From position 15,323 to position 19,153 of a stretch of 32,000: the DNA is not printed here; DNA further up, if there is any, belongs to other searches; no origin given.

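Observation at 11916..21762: Membrane-less FtsH-like protease + 85-aa peptide + two tandem ~1150-aa paralogs: candidate uncharacterised proteolytic/conflict system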

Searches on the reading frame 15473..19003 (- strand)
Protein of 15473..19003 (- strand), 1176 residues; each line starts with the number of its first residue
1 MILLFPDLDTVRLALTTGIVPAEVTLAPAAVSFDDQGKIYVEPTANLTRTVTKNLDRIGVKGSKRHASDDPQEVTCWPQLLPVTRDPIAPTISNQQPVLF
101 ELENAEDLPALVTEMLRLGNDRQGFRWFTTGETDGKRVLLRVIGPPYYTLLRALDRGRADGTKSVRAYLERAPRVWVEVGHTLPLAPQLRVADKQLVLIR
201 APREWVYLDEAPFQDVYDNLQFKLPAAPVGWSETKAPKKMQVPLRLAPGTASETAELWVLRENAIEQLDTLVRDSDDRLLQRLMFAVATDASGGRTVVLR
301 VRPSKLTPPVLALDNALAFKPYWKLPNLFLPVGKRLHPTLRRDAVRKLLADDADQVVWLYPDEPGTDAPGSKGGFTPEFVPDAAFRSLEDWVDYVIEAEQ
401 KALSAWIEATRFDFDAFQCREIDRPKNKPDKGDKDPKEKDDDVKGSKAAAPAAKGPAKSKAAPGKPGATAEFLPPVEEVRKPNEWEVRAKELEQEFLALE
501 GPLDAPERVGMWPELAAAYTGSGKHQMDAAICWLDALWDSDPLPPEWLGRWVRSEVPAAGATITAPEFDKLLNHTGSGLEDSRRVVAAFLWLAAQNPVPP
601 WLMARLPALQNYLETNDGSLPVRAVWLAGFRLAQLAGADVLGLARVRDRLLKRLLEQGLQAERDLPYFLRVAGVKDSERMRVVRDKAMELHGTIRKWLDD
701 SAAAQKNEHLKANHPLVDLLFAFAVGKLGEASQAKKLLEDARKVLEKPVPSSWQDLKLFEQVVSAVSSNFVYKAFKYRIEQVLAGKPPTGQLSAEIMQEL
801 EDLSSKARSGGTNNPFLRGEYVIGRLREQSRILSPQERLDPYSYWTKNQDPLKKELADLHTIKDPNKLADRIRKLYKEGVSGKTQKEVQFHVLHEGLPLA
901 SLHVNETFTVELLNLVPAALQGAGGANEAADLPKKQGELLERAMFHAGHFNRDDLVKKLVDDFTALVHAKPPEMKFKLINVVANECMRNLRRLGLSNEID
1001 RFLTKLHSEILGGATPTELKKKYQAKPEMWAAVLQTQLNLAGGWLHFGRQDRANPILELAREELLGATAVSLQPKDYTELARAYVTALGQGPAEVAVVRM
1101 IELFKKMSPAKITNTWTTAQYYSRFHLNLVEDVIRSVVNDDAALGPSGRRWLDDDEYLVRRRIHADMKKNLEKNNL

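Call 5: search_protein_families(library=ncbifam, proteins=[window:15473-19003:-], max_evalue=0.01)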
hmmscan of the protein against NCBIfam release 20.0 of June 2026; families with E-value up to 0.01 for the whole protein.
window:15473-19003:- (1176 aa): 0 families

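Call 6: search_protein_families(library=pfam, proteins=[window:15473-19003:-], max_evalue=0.01)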
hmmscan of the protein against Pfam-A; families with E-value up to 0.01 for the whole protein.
window:15473-19003:- (1176 aa): 2 families
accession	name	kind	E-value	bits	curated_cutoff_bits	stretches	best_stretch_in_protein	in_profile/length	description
PF20005.5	fvmX7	-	6.6e-135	450.8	24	1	2-397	3-421/421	FtsH ternary system domain X7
PF18287.6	Hfx_Cass5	-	0.0025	18.4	25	0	739-770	36-67/77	Integron Cassette Protein Hfx_Cass5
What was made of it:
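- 15473..19003 (-): Giant 1 (1176 aa). fvmX7 alpha/beta head (17813-19000), disordered linker aa 415-480 (17564-17761), alpha-solenoid aa 484-1176 (15476-17554). PF20005 E 7e-135 (call 6).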

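Call 8: search_protein_families(library=padloc, proteins=[window:15473-19003:-], max_evalue=0.01)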
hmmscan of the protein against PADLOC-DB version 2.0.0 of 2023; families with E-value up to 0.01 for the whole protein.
window:15473-19003:- (1176 aa): 0 families

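Call 18: find_encoding_contigs(protein=window:15473-19003:-, flank=10000, max_places=4)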
Protein window:15473-19003:- (1176 aa): 6 contigs read that carry it; 3 places shown.
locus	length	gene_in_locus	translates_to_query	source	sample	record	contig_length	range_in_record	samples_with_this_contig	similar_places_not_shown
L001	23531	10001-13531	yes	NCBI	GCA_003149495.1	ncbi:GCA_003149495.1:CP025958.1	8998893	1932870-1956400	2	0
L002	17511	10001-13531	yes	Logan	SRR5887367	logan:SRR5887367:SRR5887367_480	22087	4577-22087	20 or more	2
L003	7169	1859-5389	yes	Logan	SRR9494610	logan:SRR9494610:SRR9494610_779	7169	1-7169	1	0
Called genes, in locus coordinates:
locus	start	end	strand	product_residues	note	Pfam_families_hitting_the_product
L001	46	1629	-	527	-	-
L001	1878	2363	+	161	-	-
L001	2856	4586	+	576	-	PF01137:RTC, PF05189:RTC_insert (weak)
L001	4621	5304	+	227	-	PF13353:Fer4_12, PF04055:Radical_SAM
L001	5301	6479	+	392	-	PF20004:fvmX6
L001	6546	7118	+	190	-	PF20003:fvmX5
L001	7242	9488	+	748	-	PF00004:AAA, PF01434:Peptidase_M41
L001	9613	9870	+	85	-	PF20002:fvmX3-analog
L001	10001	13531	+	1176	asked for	PF20005:fvmX7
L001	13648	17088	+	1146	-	PF20005:fvmX7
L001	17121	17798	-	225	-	-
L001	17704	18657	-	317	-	-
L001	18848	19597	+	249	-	-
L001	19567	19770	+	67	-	-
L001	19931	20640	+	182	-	PF01609:DDE_Tnp_1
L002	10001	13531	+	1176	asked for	PF20005:fvmX7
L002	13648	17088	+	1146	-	PF20005:fvmX7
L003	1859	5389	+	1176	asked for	PF20005:fvmX7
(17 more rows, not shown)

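Call 19: find_homologous_proteins(query=window:15473-19003:-, max_evalue=0.00001)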
Query window:15473-19003:- (1176 aa): 884 proteins with E <= 0.00001 among 8000 candidates; the best 120 are listed.
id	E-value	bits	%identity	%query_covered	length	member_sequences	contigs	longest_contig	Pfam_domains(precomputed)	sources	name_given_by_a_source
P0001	0.0e+0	2589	97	100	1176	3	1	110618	PF20005.6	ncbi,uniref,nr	ncbi:hypothetical protein R5W23_000592 [Gemmata sp. JC673]|uniref:FtsH ternary system domain-contain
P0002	0.0e+0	2433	91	100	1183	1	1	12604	PF20005.6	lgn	-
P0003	0.0e+0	2345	87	100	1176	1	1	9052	PF20005.6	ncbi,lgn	ncbi:MAG TPA: hypothetical protein VGE74_26630 [Gemmata sp.]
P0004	0.0e+0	2287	85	100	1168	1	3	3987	PF20005.6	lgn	-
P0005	0.0e+0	2189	82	100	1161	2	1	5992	PF20005.6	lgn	-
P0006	0.0e+0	2172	82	100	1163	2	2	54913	PF20005.6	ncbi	-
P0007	0.0e+0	2156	81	100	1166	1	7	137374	PF20005.6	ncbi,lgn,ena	-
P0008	0.0e+0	2096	78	100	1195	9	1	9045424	PF20005.6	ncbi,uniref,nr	ncbi:hypothetical protein VT84_10790 [Gemmata sp. SH-PL17]|uniref:hypothetical protein n=1 Tax=Gemma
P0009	0.0e+0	2094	79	100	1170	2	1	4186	PF20005.6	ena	-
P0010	0.0e+0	1972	74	100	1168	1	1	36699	PF20005.6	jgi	jgi:hypothetical protein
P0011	0.0e+0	1966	74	100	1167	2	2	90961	PF20005.6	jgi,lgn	-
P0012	0.0e+0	1965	74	100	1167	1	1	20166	PF20005.6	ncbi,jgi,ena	jgi:hypothetical protein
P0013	0.0e+0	1960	74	100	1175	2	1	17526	PF20005.6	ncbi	-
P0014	0.0e+0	1959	72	100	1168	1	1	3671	PF20005.6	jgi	jgi:hypothetical protein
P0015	0.0e+0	1957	73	100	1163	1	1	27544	PF20005.6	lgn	-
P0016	0.0e+0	1951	73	100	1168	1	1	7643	PF20005.6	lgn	-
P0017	0.0e+0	1951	73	100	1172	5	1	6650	PF20005.6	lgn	-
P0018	0.0e+0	1941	72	100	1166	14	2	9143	PF20005.6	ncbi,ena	-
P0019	0.0e+0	1935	73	100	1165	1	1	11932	PF20005.6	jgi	jgi:hypothetical protein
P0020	0.0e+0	1934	73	100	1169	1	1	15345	PF20005.6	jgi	jgi:hypothetical protein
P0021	0.0e+0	1931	73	100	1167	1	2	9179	PF20005.6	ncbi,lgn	-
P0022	0.0e+0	1928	72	100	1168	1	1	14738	PF20005.6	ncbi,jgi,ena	jgi:hypothetical protein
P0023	0.0e+0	1925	72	100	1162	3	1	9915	PF20005.6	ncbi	-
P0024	0.0e+0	1923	72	100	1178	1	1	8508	PF20005.6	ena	-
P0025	0.0e+0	1911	71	100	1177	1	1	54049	PF20005.6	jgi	jgi:hypothetical protein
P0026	0.0e+0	1894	71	100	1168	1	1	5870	PF20005.6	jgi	jgi:hypothetical protein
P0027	0.0e+0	1892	70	100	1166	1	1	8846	PF20005.6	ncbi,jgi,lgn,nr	ncbi:MAG: hypothetical protein FJ304_21985 [Planctomycetes bacterium]|nr:hypothetical protein [Planc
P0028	0.0e+0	1878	71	100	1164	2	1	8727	PF20005.6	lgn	-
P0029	0.0e+0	1866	70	100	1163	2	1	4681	PF20005.6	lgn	-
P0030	0.0e+0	1848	70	100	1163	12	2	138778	PF20005.6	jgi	jgi:hypothetical protein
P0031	0.0e+0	1836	70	100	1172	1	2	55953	PF20005.6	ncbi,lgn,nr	ncbi:MAG: hypothetical protein L0241_01575 [Planctomycetia bacterium]|nr:hypothetical protein [Planc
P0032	0.0e+0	1806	68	100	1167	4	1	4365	PF20005.6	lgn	-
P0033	0.0e+0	1786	69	100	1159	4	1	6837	PF20005.6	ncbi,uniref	ncbi:hypothetical protein [Gemmata sp.]|uniref:hypothetical protein n=1 Tax=Gemmata sp. TaxID=191424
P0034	0.0e+0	1783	68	100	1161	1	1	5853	PF20005.6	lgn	-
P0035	0.0e+0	1781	68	100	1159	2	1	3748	PF20005.6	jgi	jgi:hypothetical protein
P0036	0.0e+0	1778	67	100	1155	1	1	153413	PF20005.6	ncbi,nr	ncbi:MAG: hypothetical protein C0467_09665 [Planctomycetaceae bacterium]|nr:hypothetical protein [Pl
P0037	0.0e+0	1774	67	100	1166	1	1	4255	PF20005.6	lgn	-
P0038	0.0e+0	1774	67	100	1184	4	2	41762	PF20005.6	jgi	-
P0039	0.0e+0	1763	67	100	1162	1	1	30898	PF20005.6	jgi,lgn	jgi:hypothetical protein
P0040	0.0e+0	1762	66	100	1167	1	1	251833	PF20005.6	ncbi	-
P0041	0.0e+0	1754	67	100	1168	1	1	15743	PF20005.6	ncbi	-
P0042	0.0e+0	1747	67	100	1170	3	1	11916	PF20005.6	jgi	-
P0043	0.0e+0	1745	66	100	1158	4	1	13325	PF20005.6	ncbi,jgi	-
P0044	0.0e+0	1744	66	100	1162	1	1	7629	PF20005.6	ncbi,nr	ncbi:MAG: hypothetical protein JWO38_2468 [Gemmataceae bacterium]|nr:hypothetical protein [Gemmatace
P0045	0.0e+0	1739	67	100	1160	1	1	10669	PF20005.6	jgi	jgi:hypothetical protein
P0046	0.0e+0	1733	66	100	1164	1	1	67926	PF20005.6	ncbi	-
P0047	0.0e+0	1730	66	100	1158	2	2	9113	PF20005.6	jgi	jgi:hypothetical protein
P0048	0.0e+0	1726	67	100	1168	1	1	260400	PF20005.6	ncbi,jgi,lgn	jgi:hypothetical protein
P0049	0.0e+0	1719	65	100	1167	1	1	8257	PF20005.6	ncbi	-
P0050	0.0e+0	1719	65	100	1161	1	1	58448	PF20005.6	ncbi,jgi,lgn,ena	jgi:hypothetical protein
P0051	0.0e+0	1707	65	100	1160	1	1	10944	PF20005.6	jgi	jgi:hypothetical protein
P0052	0.0e+0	1692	65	100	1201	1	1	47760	PF20005.6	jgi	jgi:hypothetical protein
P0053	0.0e+0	1689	65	100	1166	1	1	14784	PF20005.6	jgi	jgi:hypothetical protein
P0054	0.0e+0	1668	63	100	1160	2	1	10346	PF20005.6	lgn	-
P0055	0.0e+0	1661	63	100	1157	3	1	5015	PF20005.6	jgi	-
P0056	0.0e+0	1655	64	100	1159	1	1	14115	PF20005.6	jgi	jgi:hypothetical protein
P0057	0.0e+0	1653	64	100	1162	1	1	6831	PF20005.6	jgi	jgi:hypothetical protein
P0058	0.0e+0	1648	64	100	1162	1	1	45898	PF20005.6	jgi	jgi:hypothetical protein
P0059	0.0e+0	1646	64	100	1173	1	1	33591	PF20005.6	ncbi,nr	ncbi:MAG: hypothetical protein C0501_23475 [Isosphaera sp.]|nr:hypothetical protein [Isosphaera sp.]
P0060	0.0e+0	1645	62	100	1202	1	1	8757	PF20005.6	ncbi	-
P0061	0.0e+0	1632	63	100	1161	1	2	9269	PF20005.6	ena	-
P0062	0.0e+0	1626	63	100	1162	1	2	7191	PF20005.6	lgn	-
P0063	0.0e+0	1624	63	100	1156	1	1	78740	PF20005.6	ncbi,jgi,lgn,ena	jgi:hypothetical protein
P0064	0.0e+0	1624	63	100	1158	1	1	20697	PF20005.6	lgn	-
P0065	0.0e+0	1619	61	100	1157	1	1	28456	PF20005.6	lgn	-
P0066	0.0e+0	1614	62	100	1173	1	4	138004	PF20005.6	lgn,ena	-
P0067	0.0e+0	1603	61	100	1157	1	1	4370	PF20005.6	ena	-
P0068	0.0e+0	1594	61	100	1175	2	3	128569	PF20005.6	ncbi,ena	-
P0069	0.0e+0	1588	61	100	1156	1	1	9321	PF20005.6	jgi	-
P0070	0.0e+0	1586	61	100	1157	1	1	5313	PF20005.6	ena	-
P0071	0.0e+0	1583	60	100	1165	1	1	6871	PF20005.6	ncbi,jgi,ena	jgi:hypothetical protein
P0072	0.0e+0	1577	61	100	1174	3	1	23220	PF20005.6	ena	-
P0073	0.0e+0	1576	61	100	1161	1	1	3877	PF20005.6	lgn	-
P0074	0.0e+0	1575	61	100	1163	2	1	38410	PF20005.6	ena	-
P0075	0.0e+0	1568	60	100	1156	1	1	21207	PF20005.6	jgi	-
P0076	0.0e+0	1563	61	100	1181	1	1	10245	PF20005.6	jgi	jgi:hypothetical protein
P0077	0.0e+0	1563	60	100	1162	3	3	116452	PF20005.6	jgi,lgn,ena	jgi:hypothetical protein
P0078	0.0e+0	1556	60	100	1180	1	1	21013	PF20005.6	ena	-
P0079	0.0e+0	1552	73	80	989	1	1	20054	PF20005.6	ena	-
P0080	0.0e+0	1551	60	100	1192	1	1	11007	PF20005.6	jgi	jgi:hypothetical protein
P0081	0.0e+0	1551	60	100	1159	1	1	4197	PF20005.6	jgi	jgi:hypothetical protein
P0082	0.0e+0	1549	60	100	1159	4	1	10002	PF20005.6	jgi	jgi:FtsH ternary system-associated peptide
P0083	0.0e+0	1542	59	100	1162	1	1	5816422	PF20005.6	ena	-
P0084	0.0e+0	1538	60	100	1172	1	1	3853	PF20005.6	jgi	jgi:hypothetical protein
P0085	0.0e+0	1522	59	100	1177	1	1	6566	PF20005.6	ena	-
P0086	0.0e+0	1520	58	100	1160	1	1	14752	PF20005.6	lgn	-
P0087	0.0e+0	1520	60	100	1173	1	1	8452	PF20005.6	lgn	-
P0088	0.0e+0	1518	58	100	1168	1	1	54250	PF20005.6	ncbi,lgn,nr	ncbi:MAG: hypothetical protein NZS48_16655 [Gemmata sp.]|nr:hypothetical protein [Gemmata sp.]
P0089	0.0e+0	1511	58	100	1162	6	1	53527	PF20005.6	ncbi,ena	-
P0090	0.0e+0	1510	58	100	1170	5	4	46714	PF20005.6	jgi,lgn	jgi:hypothetical protein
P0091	0.0e+0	1504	59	100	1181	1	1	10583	PF20005.6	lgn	-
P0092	0.0e+0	1500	58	100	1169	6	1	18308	PF20005.6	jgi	jgi:hypothetical protein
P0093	0.0e+0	1500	58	100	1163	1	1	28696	PF20005.6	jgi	jgi:hypothetical protein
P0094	0.0e+0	1494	59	100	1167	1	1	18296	PF20005.6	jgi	jgi:hypothetical protein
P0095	0.0e+0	1485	57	100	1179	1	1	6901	PF20005.6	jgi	jgi:hypothetical protein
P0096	0.0e+0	1461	57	100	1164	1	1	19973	PF20005.6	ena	-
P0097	0.0e+0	1451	56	100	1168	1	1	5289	PF20005.6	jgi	jgi:FtsH ternary system-associated peptide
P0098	0.0e+0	1447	70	77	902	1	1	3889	PF20005.6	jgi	jgi:hypothetical protein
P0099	0.0e+0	1430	56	100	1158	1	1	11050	PF20005.6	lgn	-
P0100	0.0e+0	1424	55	100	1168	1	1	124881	PF20005.6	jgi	-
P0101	0.0e+0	1404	55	100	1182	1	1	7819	PF20005.6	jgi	jgi:hypothetical protein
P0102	0.0e+0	1402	56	100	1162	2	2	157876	PF20005.6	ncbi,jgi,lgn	jgi:hypothetical protein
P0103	0.0e+0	1397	66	80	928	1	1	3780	PF20005.6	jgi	jgi:hypothetical protein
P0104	0.0e+0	1397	54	100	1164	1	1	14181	PF20005.6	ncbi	-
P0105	0.0e+0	1343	53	100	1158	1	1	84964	PF20005.6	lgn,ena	-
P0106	0.0e+0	1325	54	100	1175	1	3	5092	PF20005.6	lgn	-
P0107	0.0e+0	1320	52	100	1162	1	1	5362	PF20005.6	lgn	-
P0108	0.0e+0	1316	53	99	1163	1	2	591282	PF20005.6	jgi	jgi:hypothetical protein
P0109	0.0e+0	1313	53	100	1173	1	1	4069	PF20005.6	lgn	-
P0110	0.0e+0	1311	53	100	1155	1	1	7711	PF20005.6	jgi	-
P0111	0.0e+0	1309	53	100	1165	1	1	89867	PF20005.6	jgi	jgi:hypothetical protein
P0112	0.0e+0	1308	52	100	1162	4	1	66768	PF20005.6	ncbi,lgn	-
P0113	0.0e+0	1305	53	100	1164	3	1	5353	PF20005.6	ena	-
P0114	0.0e+0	1301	52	100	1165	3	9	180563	PF20005.6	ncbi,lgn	-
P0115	0.0e+0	1299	52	100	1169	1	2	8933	PF20005.6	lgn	-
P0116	0.0e+0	1294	52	99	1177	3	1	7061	PF20005.6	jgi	jgi:cellulose synthase operon protein C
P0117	0.0e+0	1292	52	99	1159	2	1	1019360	PF20005.6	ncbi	ncbi:MAG: hypothetical protein U0804_15865 [Gemmataceae bacterium]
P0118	0.0e+0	1289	52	100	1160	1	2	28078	PF20005.6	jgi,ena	-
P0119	0.0e+0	1285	51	100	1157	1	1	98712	PF20005.6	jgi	jgi:hypothetical protein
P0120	0.0e+0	1284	53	100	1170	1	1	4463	PF20005.6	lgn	-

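Call 21: find_encoding_contigs(protein=P0117, flank=10000, max_places=2)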
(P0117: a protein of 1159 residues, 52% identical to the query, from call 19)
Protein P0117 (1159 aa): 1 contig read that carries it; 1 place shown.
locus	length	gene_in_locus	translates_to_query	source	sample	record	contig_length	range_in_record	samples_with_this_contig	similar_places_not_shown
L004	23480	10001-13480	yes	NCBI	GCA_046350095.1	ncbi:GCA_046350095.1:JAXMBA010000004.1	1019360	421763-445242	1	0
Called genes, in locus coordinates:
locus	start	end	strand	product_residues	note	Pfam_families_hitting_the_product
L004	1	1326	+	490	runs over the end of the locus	PF07394:DUF1501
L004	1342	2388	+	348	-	PF00149:Metallophos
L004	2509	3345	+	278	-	PF05721:PhyH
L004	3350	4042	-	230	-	PF10056:DUF2293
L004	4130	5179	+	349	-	PF01137:RTC, PF05189:RTC_insert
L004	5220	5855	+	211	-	PF13353:Fer4_12, PF04055:Radical_SAM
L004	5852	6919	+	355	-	PF20004:fvmX6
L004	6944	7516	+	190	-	PF20003:fvmX5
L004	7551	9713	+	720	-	PF00004:AAA, PF01434:Peptidase_M41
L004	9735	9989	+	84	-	PF20002:fvmX3-analog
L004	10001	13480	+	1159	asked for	PF20005:fvmX7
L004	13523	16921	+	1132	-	PF20005:fvmX7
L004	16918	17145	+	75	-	-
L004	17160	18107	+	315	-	PF03935:SKN1_KRE6_Sbg1 (faint), PF26113:GH16_XgeA, PF00722:Glyco_hydro_16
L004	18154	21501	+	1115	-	PF00657:Lipase_GDSL (faint), PF13472:Lipase_GDSL_2, PF23500:DUF7133, PF13646:HEAT_2, PF00034:Cytochrom_C (faint)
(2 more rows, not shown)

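Call 22: find_encoding_contigs(protein=P0083, flank=10000, max_places=2)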
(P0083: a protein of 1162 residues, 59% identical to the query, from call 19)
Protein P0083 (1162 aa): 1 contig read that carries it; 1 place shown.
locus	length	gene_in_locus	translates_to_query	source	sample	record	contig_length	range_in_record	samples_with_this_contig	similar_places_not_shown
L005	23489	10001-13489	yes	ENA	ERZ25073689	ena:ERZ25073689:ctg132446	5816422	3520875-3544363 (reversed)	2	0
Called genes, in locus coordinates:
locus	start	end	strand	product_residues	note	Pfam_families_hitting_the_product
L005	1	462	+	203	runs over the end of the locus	-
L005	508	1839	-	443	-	PF07585:BBP7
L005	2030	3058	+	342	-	PF00490:ALAD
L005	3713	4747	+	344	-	PF01137:RTC, PF05189:RTC_insert (weak)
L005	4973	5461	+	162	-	PF13353:Fer4_12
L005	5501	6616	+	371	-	PF20004:fvmX6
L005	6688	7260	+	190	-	PF20003:fvmX5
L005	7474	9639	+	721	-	PF00004:AAA, PF01434:Peptidase_M41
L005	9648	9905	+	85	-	PF20002:fvmX3-analog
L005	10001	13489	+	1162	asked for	PF20005:fvmX7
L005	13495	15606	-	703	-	PF01590:GAF, PF13185:GAF_2, PF13492:GAF_3, PF01590:GAF, PF13185:GAF_2, PF00158:Sigma54_activat, PF14532:Sigma54_activ_2, PF07728:AAA_5, +3 more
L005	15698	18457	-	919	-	PF00496:SBP_bac_5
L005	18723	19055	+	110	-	-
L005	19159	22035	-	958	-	-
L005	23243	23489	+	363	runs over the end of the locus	PF01368:DHH, PF02272:DHHA1 (weak)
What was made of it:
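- Flanks in other genomes are ordinary metabolic genes (calls 21, 22). Neighbours elsewhere are metabolic genes, for example ALAD and a glycoside hydrolase (calls 21, 22).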
